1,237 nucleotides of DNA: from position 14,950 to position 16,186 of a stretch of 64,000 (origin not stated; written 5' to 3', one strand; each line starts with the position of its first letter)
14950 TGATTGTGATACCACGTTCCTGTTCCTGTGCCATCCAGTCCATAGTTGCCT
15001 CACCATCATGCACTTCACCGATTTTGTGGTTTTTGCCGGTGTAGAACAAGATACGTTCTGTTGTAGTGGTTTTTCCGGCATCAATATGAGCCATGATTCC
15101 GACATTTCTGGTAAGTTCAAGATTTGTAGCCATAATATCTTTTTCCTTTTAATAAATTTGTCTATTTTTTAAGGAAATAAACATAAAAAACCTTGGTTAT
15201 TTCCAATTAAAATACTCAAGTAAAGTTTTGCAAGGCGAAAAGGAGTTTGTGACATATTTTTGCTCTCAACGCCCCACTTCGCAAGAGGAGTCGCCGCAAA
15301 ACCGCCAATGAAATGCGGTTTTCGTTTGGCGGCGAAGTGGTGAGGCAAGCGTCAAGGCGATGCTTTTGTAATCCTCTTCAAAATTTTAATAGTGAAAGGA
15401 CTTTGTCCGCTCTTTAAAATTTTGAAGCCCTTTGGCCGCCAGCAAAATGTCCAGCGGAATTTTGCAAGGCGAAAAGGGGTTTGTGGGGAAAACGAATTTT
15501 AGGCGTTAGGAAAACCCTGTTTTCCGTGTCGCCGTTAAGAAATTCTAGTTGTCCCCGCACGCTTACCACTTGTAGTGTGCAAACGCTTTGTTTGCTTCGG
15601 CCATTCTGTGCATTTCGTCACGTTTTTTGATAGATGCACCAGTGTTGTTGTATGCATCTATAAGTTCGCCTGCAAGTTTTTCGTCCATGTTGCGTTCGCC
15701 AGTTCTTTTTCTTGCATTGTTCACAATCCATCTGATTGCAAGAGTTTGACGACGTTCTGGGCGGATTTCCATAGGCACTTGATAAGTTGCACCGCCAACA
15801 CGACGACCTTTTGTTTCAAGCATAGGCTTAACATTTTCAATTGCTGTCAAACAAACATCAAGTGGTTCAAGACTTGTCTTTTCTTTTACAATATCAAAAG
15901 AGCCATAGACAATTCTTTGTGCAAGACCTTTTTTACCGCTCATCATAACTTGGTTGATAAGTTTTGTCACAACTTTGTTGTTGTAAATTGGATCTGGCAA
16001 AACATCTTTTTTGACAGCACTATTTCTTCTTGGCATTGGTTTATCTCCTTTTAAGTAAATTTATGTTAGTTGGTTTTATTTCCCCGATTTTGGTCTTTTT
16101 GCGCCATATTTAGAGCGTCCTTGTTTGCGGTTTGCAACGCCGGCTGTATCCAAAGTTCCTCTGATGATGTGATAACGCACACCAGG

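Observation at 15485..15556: Conserved multi-stem hairpin with compensatory base changes directly 3' of two unrelated genes (rpsG and yloV)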

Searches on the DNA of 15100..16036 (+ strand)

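Call 24: search_rna_families(source=window, start=15100, end=15620, threshold=evalue, max_evalue=10, show_alignments=3)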
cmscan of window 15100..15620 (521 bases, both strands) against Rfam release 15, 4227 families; matches with E-value up to 10: 4.
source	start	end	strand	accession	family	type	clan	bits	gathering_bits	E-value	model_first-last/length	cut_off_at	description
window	15445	15525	-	RF02379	csRNA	Gene; sRNA;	-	20.5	57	3.3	1-93/93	no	Cia-dependent small RNA csRNA1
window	15481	15552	+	RF01526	ceN106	Gene; snRNA; snoRNA; CD-box;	-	13.3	60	9.7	1-77/77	no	C. elegans snoRNA ceN106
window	15226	15245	+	RF03156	L31-Firmicutes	Cis-reg; leader;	CL00118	13.2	33.3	4.6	1-32/32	no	L31-Firmicutes ribosomal protein leader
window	15430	15478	+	RF03156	L31-Firmicutes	Cis-reg; leader;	CL00118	12.2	33.3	8.4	1-32/32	no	L31-Firmicutes ribosomal protein leader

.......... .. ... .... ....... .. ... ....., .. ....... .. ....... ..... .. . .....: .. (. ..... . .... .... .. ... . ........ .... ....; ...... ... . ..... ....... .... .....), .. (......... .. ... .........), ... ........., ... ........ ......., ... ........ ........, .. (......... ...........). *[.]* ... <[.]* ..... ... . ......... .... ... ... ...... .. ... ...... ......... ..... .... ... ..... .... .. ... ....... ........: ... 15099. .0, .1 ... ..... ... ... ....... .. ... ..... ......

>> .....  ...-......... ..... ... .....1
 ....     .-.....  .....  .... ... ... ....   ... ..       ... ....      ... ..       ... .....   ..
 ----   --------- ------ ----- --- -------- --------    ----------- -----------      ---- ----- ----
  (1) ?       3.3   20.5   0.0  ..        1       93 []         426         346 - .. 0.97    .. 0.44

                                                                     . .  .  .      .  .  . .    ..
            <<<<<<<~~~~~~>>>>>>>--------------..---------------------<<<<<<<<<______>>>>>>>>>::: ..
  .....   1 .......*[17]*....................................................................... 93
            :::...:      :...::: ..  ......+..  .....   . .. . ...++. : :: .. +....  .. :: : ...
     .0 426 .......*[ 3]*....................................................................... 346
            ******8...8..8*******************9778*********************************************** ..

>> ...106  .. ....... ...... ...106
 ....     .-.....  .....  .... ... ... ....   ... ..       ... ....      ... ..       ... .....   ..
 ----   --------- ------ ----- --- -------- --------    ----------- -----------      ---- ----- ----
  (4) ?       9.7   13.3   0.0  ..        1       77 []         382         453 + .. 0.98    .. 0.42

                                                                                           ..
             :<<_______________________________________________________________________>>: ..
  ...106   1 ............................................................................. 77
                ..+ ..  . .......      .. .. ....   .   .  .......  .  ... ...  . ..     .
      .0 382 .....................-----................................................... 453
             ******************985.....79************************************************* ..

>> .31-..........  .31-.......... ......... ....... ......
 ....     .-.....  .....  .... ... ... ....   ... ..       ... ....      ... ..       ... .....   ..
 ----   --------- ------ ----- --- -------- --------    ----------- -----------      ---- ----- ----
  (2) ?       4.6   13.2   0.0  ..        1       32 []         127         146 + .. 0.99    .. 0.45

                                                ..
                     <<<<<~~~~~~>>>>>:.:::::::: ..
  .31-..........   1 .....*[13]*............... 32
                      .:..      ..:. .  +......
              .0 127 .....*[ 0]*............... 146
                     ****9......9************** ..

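Call 41: build_rna_model(alignment_id=A4, structure=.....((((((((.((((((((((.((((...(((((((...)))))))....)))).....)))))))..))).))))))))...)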
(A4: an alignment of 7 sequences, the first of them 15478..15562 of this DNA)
Model R1 built from alignment A4 (7 sequences, 86 columns); structure: as given.
model positions 84; base pairs 28; branch points 0; effective number of sequences 1.19; information 0.677 bits per position. Calibrated on 0.2 Mb of random sequence (short: E-values are rough).
structure used (alignment columns):
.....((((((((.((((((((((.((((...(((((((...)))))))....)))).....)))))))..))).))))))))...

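Call 42: search_with_rna_model(model_id=R1, sources=[window, L004, L006, L007, L008, L009, L010, L011, L012, L014, L015], max_evalue=10, make_alignment=true)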
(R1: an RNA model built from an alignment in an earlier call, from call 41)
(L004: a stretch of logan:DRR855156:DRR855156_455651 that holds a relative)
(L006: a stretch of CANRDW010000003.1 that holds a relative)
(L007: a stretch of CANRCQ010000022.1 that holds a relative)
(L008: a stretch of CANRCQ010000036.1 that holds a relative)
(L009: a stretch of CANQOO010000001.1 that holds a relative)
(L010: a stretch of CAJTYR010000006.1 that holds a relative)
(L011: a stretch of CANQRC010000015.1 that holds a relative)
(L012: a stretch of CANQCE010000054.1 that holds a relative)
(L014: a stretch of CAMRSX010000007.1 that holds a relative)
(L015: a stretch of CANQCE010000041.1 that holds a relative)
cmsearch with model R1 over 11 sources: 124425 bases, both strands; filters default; matches with E-value up to 10: 13.
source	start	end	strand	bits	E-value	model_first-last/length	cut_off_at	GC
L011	3843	3926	+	104.6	2.4e-23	1-84/84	no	0.48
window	15478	15562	+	101.1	1.7e-22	1-84/84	no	0.48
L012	5450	5532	-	100.9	2e-22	1-84/84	no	0.48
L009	5288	5372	-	99.4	4.7e-22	1-84/84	no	0.48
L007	5673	5755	-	92.3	2.8e-20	1-84/84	no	0.4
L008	2547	2626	+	84.8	1.9e-18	1-84/84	no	0.5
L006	6461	6543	+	81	1.7e-17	1-84/84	no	0.51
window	54525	54605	+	54.7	6.1e-11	1-84/84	no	0.47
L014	5438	5513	-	49.8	1e-09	1-84/84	no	0.53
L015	32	116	-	49.2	1.4e-09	1-84/84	no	0.54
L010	6926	7004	-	43.4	3.8e-08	1-84/84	no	0.53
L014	1738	1864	-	38.2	7.7e-07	1-84/84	no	0.44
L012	5449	5531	+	25.6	0.00099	1-84/84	no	0.47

Alignment A5: 13 matches aligned to the model, 142 columns, each read 5' to 3' on its own strand. Consensus structure (alignment columns), stored with it:
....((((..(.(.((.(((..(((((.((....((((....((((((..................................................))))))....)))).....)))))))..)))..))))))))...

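Call 49: search_dna_similar(query=window:15370-15562:+, collection=plasmids, mode=distant, max_evalue=0.01)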
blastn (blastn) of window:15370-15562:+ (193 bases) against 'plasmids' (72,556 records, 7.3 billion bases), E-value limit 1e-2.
No match.

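Call 50: search_dna_similar(query=window:15370-15562:+, collection=phages, mode=distant, max_evalue=0.01)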
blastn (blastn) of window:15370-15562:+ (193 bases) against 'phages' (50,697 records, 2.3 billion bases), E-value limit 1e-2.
No match.

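Call 58: search_with_rna_model(model_id=R1, sources=[L019, L020, L021, L022, L023, L024, L025], max_evalue=10)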
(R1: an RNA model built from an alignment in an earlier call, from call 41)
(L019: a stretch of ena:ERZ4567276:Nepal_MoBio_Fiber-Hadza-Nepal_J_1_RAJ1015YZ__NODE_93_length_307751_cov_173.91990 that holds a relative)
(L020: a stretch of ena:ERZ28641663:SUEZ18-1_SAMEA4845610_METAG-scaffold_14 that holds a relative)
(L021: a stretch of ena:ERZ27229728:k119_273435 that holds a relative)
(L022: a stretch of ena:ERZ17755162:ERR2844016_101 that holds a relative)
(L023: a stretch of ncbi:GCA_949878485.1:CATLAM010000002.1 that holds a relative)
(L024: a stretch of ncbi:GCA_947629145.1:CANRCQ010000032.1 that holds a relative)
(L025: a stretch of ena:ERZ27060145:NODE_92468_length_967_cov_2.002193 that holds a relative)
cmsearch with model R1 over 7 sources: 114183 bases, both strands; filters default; matches with E-value up to 10: 2.
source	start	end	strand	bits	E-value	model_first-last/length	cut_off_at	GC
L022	10745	10827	+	24.5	0.0018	1-84/84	no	0.3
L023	10745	10827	+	24.5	0.0018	1-84/84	no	0.3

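Call 63: search_with_rna_model(model_id=R1, sources=[window, L006, L007, L008, L009, L010, L011, L012, L014, L015, L022], max_evalue=0.0005, make_alignment=true, show_alignments=0)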
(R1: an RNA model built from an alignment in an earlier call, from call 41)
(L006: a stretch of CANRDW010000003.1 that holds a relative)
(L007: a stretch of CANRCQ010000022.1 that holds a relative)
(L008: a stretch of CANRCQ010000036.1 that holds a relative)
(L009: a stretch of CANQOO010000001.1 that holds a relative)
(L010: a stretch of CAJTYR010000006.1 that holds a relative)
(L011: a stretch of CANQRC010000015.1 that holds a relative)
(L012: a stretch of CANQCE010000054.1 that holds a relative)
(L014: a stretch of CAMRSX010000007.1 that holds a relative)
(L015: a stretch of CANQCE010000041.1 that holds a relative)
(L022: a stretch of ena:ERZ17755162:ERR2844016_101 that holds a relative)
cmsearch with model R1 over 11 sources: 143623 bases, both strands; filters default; matches with E-value up to 0.0005: 12.
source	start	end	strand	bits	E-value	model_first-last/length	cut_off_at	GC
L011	3843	3926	+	104.6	2.7e-23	1-84/84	no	0.48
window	15478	15562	+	101.1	2e-22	1-84/84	no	0.48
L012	5450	5532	-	100.9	2.3e-22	1-84/84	no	0.48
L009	5288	5372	-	99.4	5.5e-22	1-84/84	no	0.48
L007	5673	5755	-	92.3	3.2e-20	1-84/84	no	0.4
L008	2547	2626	+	84.8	2.2e-18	1-84/84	no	0.5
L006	6461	6543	+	81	2e-17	1-84/84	no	0.51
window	54525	54605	+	54.7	7e-11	1-84/84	no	0.47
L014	5438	5513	-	49.8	1.2e-09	1-84/84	no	0.53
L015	32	116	-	49.2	1.6e-09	1-84/84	no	0.54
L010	6926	7004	-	43.4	4.4e-08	1-84/84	no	0.53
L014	1738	1864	-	38.2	8.9e-07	1-84/84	no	0.44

Alignment A8: 12 matches aligned to the model, 137 columns, each read 5' to 3' on its own strand. Consensus structure (alignment columns), stored with it:
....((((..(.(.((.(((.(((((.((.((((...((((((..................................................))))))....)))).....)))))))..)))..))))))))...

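Call 72: search_with_rna_model(model_id=R1, sources=[L026, L028, L029, L030, L031], max_evalue=10)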
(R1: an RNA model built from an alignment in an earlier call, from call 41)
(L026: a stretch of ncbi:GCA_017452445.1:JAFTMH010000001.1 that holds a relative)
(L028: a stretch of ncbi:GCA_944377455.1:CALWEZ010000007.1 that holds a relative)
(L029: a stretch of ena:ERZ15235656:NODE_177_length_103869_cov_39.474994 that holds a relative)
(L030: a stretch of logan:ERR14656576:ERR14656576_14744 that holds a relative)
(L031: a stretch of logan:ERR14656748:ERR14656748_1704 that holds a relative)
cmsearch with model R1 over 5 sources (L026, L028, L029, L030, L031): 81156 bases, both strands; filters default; matches with E-value up to 10: 2.
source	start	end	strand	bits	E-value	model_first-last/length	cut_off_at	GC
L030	10475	10561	-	47.4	2.6e-09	1-84/84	no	0.47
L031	6287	6370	-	43.1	3e-08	1-84/84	no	0.48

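Call 76: search_rna_families(sources=[L004, L025, L031, L012, L007], threshold=evalue, max_evalue=1)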
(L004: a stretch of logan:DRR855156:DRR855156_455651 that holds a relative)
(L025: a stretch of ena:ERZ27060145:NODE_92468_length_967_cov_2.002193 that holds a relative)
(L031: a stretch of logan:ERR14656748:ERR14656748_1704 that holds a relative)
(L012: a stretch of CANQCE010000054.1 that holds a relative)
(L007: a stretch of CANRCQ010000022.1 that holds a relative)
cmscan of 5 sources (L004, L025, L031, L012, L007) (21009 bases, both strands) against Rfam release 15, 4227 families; matches with E-value up to 1: 1.
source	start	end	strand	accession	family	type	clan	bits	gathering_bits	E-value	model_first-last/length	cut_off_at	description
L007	4716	4848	-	RF01052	Arthropod_7SK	Gene;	CL00013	17.1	44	0.56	1-351/351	no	Arthropod 7SK RNA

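Call 81: search_with_rna_model(model_id=R1, sources=[L032, L033, L034], max_evalue=10)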
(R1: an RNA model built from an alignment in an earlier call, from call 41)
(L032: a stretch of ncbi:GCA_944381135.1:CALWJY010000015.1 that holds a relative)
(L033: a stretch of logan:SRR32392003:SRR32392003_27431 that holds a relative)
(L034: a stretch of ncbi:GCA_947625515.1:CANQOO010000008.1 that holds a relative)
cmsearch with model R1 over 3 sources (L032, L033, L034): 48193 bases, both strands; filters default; matches with E-value up to 10: 0.
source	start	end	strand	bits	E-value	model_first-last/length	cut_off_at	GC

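Call 91: build_rna_model(alignment_id=A8)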
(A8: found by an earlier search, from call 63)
Model R2 built from alignment A8 (12 sequences, 137 columns); structure: stored with the alignment.
model positions 84; base pairs 28; branch points 0; effective number of sequences 1.85; information 0.676 bits per position. Calibrated on 0.2 Mb of random sequence (short: E-values are rough).
structure used (alignment columns):
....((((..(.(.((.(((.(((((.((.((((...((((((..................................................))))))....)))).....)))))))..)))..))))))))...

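Call 92: search_with_rna_model(model_id=R2, sources=[window, L004, L006, L007, L008, L009, L010, L011, L012, L014, L019, L021, L022, L024, L026, L028, L029, L030, L032, L034], max_evalue=5)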
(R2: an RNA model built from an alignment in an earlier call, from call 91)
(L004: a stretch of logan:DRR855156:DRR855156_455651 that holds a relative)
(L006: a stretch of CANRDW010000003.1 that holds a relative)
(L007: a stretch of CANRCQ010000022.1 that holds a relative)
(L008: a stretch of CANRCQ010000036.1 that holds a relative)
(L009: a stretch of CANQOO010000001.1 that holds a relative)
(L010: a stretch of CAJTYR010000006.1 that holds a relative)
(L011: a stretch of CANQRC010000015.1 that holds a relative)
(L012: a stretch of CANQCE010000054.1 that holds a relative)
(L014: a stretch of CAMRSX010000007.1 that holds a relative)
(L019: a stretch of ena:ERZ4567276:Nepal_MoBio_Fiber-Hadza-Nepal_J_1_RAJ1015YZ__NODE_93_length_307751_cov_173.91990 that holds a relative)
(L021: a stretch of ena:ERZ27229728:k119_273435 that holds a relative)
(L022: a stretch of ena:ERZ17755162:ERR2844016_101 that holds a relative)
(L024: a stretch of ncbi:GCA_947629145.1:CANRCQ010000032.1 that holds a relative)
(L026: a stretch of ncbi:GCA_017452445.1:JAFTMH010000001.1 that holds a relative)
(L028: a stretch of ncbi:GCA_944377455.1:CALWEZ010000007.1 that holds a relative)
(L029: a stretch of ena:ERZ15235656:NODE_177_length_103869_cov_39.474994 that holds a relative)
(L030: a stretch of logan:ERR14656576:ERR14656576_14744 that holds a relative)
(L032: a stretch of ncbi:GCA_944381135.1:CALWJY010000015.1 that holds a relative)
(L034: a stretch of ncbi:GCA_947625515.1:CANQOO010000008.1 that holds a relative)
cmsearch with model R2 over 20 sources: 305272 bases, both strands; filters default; matches with E-value up to 5: 14.
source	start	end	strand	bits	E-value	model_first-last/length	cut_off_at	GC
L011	3843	3926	+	101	5.7e-22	1-84/84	no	0.48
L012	5450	5532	-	98.1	3e-21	1-84/84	no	0.48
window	15478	15562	+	96.2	8.8e-21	1-84/84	no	0.48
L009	5288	5372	-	93.6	4e-20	1-84/84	no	0.48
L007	5673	5755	-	87.3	1.5e-18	1-84/84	no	0.4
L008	2547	2626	+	82.3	2.6e-17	1-84/84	no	0.5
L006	6461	6543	+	79.8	1.1e-16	1-84/84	no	0.51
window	54525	54605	+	71.4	1.3e-14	1-84/84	no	0.47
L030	10475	10561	-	63.4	1.3e-12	1-84/84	no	0.47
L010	6926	7004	-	62.6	2.1e-12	1-84/84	no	0.53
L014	1738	1864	-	61.2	4.5e-12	1-84/84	no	0.44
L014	5438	5513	-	61.1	5e-12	1-84/84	no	0.53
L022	10745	10827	+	33.1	4.5e-05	1-84/84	no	0.3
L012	5449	5531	+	23.3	0.012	1-84/84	no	0.47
